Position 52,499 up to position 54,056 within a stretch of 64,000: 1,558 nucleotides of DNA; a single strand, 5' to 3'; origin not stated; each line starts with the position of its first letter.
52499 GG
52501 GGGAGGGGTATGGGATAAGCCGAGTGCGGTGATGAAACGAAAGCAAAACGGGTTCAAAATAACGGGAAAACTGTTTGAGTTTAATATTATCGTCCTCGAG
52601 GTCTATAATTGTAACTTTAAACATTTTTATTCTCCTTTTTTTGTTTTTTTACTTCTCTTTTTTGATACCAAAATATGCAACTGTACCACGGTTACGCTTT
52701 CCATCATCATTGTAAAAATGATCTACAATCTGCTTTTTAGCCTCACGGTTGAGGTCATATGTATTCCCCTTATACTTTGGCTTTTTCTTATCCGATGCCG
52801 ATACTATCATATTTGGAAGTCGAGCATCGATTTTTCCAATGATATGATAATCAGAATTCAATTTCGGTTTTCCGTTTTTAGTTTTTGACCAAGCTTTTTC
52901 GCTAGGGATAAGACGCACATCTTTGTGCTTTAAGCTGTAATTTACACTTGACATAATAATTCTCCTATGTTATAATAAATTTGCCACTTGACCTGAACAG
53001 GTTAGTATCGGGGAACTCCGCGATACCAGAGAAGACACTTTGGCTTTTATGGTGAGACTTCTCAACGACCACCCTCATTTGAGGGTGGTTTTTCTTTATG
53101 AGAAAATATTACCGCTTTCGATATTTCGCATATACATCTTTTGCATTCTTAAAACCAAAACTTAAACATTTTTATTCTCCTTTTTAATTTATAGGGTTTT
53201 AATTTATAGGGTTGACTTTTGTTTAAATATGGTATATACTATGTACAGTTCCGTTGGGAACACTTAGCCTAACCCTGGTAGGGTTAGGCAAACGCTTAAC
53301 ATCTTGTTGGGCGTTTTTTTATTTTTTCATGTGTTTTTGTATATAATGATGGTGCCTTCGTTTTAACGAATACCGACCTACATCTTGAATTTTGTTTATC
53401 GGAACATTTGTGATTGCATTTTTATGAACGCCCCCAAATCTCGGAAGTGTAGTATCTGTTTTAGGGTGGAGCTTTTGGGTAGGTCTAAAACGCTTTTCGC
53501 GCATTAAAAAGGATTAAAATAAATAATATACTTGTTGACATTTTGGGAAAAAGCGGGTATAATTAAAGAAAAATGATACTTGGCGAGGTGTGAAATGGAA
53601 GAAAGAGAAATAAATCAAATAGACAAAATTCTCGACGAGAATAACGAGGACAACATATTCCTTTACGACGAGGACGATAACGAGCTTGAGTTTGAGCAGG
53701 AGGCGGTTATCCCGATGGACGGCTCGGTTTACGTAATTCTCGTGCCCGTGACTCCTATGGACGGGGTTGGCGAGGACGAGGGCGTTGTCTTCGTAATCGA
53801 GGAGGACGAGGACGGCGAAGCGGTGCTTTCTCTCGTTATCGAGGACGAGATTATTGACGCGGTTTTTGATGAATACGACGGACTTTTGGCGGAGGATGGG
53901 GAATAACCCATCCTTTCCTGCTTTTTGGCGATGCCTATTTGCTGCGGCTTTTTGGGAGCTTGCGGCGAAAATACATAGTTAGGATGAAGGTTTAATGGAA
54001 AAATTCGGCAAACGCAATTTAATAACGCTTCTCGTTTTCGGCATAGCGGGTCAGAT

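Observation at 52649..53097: Orphan Lys-rich ORF whose RBS and start codon lie inside a perfect divergent promoter driving a terminated RNA of about 115 nt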

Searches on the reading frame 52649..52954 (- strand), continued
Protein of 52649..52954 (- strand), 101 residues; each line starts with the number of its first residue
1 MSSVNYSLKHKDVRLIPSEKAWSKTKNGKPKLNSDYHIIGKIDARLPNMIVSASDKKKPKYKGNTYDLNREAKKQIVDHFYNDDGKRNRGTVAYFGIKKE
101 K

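Call 102: fold_search(model_id=the predicted structure, library=viral)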
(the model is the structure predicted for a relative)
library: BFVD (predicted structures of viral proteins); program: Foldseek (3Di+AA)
matches with E <= 10: 52; with E <= 0.001: 0
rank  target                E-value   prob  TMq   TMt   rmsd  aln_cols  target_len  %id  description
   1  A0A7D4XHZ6            3.1e-02  0.11  0.09  0.07  38.0       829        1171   10  Non-structural polyprotein (Fragment) [PNG bee virus 7]
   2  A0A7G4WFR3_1          2.2e-01  0.06  0.08  0.06  34.5       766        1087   11  Replicase [Babaco cheravirus 1]
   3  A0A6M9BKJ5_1          4.7e-01  0.06  0.09  0.08  35.0       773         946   11  Uncharacterized protein [Teucrium fruticans picorna-like virus]
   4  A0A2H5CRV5            8.1e-01  0.06  0.10  0.10  34.5       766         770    9  Polyprotein (Fragment) [Maize-associated picornavirus]
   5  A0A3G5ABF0            1.4e+00  0.07  0.08  0.14  19.9       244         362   13  Putative VV A32-like packaging ATPase [Hyperionvirus sp.]
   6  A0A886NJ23            1.7e+00  0.10  0.11  0.18  16.0       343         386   10  (no name in the UniProt tables at hand)
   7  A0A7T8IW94            1.9e+00  0.08  0.06  0.22   9.3        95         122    9  (no name in the UniProt tables at hand)
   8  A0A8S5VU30            2.1e+00  0.12  0.07  0.14  12.0       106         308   10  Dihydrofolate reductase [Ackermannviridae sp.]
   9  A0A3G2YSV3            2.7e+00  0.03  0.09  0.11  22.8       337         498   11  (no name in the UniProt tables at hand)
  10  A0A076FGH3            3.1e+00  0.04  0.07  0.16  19.1       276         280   11  Putative replication factor C subunit 2 [Aureococcus anophagefferens virus]
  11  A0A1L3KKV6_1          3.4e+00  0.02  0.11  0.10  34.9       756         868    9  (no name in the UniProt tables at hand)
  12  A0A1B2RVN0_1          3.4e+00  0.01  0.07  0.07  38.7       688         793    9  Nonstructural protein [Griffin dicistrovirus]
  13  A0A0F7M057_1          4.0e+00  0.02  0.10  0.08  37.8       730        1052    9  Replication polyprotein [Nora virus]
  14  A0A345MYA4            4.2e+00  0.08  0.06  0.16   9.0        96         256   12  (no name in the UniProt tables at hand)
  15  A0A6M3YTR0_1          4.2e+00  0.01  0.08  0.06  40.0       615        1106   10  Putative nonstructral polyprotein [Riboviria sp.]
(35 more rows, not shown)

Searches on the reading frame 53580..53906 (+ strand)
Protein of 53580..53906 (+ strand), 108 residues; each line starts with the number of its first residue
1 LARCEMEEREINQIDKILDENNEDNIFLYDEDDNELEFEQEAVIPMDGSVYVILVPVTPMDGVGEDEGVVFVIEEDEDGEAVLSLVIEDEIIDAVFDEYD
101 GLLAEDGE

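Call 7: search_protein_families(library=pfam, proteins=[window:53580-53906:+], max_evalue=1)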
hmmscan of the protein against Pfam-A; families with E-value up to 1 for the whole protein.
window:53580-53906:+ (108 aa): 1 family
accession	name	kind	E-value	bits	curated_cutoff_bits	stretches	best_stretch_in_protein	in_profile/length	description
PF06949.16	DUF1292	-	5.7e-12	46.8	24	1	31-103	1-74/75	Protein of unknown function (DUF1292)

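Call 8: search_protein_families(library=ncbifam, proteins=[window:53580-53906:+], max_evalue=1)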
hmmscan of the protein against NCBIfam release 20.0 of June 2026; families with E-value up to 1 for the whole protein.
window:53580-53906:+ (108 aa): 1 family
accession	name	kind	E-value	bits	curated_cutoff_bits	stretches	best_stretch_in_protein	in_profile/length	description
NF010218.0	PRK13678.2-1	equivalog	7.1e-06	26.4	96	1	28-103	9-82/83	hypothetical protein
